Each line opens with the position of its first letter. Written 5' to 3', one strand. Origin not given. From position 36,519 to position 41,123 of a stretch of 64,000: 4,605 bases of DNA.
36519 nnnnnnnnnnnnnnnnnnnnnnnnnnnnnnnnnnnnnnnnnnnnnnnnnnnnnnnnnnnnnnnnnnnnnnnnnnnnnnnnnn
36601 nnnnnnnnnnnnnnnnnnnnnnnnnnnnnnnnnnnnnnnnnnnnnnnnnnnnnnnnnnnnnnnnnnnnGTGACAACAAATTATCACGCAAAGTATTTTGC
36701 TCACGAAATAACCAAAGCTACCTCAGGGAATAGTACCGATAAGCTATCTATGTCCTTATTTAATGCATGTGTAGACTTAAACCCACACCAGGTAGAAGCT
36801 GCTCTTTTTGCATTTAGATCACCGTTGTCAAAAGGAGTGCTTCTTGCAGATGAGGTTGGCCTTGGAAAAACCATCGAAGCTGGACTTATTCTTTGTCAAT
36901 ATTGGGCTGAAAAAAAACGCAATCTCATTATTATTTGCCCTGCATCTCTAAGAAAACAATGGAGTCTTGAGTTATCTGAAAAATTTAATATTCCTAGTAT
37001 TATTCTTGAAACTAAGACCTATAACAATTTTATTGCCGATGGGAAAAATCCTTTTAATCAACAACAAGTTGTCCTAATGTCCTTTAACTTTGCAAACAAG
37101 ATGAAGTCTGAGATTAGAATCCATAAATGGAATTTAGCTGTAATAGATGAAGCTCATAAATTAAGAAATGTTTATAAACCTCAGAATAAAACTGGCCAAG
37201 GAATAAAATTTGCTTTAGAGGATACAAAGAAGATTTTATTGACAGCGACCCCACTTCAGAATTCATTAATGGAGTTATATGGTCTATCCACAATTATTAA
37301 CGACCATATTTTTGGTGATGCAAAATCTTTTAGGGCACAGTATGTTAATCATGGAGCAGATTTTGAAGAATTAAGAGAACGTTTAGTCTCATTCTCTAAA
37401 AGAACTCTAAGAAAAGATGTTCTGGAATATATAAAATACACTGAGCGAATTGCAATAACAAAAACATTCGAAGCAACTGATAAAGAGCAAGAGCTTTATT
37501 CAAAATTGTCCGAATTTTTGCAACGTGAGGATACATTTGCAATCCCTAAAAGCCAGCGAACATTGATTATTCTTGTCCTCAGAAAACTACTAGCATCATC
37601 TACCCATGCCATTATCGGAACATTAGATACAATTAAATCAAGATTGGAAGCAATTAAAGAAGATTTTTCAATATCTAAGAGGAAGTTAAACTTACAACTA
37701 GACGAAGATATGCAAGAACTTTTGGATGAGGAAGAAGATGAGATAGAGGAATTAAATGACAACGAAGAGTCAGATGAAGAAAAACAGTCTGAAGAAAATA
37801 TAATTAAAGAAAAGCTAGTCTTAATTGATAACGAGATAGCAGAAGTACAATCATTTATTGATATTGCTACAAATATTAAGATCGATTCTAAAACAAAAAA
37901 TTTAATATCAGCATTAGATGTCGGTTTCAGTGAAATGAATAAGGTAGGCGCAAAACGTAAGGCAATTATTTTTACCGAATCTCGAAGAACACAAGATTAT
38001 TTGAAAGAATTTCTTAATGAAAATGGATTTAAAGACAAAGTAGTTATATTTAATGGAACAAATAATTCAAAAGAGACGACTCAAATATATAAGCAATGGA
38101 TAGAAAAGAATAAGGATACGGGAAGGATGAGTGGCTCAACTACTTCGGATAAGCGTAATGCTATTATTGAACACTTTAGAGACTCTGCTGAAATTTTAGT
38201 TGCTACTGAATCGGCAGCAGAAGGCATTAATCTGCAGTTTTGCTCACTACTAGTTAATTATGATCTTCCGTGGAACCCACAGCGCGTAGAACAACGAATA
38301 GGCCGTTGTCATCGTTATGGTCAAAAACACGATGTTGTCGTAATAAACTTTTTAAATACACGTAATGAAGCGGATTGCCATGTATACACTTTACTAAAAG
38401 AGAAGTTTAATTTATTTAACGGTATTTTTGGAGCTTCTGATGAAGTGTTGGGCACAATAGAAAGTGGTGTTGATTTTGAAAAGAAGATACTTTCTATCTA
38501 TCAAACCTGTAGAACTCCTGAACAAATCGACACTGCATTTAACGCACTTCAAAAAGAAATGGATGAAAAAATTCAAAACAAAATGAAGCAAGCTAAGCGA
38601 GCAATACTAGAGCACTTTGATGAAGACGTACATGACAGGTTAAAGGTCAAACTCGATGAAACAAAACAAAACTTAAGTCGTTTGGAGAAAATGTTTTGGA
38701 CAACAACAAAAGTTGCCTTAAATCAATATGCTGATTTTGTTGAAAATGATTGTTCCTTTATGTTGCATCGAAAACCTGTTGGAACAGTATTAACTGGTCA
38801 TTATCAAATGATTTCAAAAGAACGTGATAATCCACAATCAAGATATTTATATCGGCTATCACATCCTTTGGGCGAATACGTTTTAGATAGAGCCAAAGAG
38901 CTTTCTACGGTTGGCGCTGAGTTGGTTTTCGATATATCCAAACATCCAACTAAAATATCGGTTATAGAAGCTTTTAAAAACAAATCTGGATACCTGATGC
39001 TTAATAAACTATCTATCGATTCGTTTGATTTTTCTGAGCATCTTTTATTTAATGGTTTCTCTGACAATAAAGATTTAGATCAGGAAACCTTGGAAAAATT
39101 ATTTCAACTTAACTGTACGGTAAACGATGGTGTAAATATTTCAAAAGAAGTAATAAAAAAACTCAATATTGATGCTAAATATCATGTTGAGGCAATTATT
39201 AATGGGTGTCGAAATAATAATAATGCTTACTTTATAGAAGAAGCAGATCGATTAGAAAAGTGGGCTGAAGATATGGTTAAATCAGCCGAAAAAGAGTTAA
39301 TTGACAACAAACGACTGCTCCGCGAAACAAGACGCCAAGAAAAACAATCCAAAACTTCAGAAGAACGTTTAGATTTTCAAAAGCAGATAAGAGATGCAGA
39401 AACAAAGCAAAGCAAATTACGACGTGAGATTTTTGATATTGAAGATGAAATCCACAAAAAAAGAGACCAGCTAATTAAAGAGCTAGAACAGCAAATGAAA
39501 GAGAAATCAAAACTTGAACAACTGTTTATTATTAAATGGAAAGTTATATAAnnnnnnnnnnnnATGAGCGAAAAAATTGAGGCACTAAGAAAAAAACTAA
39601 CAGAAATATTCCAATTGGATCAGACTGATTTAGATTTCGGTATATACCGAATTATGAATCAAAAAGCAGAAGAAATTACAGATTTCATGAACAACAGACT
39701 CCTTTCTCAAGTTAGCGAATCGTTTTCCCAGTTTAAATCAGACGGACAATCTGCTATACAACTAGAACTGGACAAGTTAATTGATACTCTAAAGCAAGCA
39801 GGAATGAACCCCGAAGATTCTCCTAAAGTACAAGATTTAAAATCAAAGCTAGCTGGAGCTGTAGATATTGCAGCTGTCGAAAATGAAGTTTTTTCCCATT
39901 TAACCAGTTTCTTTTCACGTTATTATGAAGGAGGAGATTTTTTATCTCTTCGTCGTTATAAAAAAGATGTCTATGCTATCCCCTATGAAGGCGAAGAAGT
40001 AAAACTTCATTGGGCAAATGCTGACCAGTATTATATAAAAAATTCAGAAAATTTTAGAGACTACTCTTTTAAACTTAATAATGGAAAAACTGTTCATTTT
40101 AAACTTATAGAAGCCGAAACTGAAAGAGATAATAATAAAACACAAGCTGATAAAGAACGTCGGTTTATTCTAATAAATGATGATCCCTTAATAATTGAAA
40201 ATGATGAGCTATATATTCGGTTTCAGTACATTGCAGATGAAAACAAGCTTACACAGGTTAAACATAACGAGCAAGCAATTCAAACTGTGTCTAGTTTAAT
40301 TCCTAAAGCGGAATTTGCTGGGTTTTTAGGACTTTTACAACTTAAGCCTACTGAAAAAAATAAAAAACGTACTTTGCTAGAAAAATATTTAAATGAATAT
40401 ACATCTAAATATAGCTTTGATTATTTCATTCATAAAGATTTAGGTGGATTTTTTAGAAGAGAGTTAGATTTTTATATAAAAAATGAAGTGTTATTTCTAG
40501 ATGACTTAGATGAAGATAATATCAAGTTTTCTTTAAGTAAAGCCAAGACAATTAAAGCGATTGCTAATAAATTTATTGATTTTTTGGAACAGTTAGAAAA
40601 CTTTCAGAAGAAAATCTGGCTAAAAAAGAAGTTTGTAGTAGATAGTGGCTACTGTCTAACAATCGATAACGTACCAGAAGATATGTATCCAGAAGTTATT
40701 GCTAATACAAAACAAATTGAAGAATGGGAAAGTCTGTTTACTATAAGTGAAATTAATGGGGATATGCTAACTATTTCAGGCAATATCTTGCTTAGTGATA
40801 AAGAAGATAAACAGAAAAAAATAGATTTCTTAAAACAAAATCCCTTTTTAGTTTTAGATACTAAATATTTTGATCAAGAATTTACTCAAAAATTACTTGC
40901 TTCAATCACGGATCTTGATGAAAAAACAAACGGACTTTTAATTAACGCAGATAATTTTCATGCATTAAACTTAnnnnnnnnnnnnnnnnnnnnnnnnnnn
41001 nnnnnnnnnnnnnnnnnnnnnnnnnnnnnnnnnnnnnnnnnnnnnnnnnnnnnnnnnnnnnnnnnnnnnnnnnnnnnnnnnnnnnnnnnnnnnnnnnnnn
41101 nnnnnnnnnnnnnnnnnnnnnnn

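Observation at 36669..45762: Type III-like R-M pair (Mod-like + Res-like) preceded by an SNF2 ATPase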

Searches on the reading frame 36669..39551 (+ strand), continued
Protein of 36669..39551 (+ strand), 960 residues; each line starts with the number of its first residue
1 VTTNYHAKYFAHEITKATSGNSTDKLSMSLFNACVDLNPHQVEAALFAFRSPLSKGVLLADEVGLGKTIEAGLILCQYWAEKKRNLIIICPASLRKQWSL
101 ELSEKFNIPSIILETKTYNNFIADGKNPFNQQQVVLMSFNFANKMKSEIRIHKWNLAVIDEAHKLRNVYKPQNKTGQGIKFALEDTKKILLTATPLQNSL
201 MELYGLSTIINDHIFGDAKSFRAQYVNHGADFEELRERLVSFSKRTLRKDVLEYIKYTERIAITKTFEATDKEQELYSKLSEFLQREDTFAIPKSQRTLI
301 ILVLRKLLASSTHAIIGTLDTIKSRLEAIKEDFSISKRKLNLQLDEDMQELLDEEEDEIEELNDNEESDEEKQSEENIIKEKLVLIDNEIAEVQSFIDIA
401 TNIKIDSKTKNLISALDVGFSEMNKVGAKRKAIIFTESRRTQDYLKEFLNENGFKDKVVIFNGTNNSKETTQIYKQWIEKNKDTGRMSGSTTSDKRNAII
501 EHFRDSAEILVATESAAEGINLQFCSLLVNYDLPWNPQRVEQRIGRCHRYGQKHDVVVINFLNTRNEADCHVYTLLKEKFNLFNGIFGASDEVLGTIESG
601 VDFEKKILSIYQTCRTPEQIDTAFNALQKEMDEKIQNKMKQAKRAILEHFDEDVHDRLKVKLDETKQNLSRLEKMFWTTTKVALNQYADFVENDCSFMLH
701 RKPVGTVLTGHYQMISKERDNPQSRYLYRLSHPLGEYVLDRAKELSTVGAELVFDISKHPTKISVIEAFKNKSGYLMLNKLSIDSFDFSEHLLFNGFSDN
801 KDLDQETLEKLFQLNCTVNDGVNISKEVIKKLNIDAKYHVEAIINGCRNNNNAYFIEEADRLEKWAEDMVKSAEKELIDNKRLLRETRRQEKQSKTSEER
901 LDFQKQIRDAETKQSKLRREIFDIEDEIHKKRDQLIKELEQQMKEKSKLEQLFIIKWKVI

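Call 88: find_related_loci(query=A2, collection=viral_contigs, flank=9000)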
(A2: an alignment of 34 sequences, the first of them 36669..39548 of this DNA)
Query A2 (960 aa) in viral_contigs; peptide patterns used: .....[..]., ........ (x = any residue, [..] = any of these).
107 stretches matched a pattern; 63 encode a relative of the query (tblastn E <= 1e-3); 63 distinct loci.
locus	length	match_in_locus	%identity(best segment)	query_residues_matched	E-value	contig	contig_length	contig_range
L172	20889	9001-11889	71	1-960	0e+0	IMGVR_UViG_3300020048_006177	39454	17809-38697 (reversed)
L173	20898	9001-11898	52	1-960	0e+0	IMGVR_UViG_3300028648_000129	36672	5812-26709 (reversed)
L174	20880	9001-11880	54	1-959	0e+0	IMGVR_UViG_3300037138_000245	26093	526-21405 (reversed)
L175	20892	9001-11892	52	1-960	0e+0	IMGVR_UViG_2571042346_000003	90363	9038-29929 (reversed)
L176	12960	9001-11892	53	1-959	0e+0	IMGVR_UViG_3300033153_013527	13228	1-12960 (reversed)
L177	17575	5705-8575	49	1-960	0e+0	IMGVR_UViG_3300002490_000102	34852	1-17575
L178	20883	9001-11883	51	1-959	0e+0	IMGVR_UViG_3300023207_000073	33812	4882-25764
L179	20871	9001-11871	49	1-960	0e+0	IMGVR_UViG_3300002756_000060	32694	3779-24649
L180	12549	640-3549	49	1-960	0e+0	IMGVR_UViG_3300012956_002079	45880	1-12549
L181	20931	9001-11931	48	3-959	0e+0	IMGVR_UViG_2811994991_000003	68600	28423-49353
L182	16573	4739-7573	49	2-959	0e+0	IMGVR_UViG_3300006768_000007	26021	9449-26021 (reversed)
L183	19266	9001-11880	54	1-959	0e+0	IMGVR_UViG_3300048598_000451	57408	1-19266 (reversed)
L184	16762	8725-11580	46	1-959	0e+0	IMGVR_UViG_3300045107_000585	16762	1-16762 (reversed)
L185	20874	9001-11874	46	1-959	0e+0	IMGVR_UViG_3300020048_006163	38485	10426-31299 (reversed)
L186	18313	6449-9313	47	3-960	0e+0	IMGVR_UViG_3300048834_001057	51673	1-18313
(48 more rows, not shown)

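Call 91: search_solved_structures(query=L156:13889-16777:+, max_evalue=0.001)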
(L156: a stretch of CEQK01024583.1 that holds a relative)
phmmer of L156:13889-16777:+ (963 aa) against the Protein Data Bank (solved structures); distinct sequences matched with E-value up to 0.001: 1.
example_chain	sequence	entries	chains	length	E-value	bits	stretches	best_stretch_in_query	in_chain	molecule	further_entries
4zcf_C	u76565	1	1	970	8.1e-60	206.2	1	48-577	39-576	Restriction endonuclease EcoP15I, restriction subunit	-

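Call 92: search_solved_structures(query=L133:8700-11369:+, max_evalue=0.001)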
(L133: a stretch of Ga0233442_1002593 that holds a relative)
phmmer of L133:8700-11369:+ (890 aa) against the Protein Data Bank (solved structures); distinct sequences matched with E-value up to 0.001: 2.
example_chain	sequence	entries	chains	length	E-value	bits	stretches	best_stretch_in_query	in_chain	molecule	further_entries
3h1t_A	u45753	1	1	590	8.2e-08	34.1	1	196-426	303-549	Type I site-specific restriction-modification system, R (Restriction) subunit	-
4zcf_C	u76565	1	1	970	2.8e-05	25.7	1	324-440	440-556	Restriction endonuclease EcoP15I, restriction subunit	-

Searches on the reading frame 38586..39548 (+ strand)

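Call 84: search_protein_families(library=pfam, proteins=[window:38586-39548:+], max_evalue=1)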
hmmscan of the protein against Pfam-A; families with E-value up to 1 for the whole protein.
window:38586-39548:+ (321 aa): 2 families
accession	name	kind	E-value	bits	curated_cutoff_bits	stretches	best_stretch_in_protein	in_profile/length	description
PF12118.13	SprA-related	-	0.31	10.7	27.3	1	211-312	101-185/335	SprA-related family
PF14362.11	DUF4407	-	0.55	9.9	31.3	1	246-304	114-172/297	Domain of unknown function (DUF4407)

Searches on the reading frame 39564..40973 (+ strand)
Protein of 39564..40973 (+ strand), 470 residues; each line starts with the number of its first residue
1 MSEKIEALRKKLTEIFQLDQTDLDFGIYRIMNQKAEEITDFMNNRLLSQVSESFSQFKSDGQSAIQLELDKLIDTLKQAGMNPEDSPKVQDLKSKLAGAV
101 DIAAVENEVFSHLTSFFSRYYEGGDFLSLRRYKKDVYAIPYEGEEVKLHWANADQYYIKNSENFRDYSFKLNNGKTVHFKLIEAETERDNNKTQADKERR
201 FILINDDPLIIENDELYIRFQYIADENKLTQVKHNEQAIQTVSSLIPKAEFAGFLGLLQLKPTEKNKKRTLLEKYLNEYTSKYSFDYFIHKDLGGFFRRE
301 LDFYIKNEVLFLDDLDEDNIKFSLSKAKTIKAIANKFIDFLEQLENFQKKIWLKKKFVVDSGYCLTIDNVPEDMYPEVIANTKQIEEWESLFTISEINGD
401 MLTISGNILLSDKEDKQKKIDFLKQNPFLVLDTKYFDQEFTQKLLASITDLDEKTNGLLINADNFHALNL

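Call 84: search_protein_families(library=pfam, proteins=[window:39564-40973:+], max_evalue=1)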
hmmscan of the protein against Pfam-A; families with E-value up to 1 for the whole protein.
window:39564-40973:+ (470 aa): 2 families
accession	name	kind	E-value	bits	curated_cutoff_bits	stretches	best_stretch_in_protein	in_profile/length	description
PF24589.1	DUF7614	-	0.014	15.8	27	1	151-232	51-130/132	Domain of unknown function (DUF7614)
PF00433.29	Pkinase_C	-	0.085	14.1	20.9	1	431-443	5-17/44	Protein kinase C terminal domain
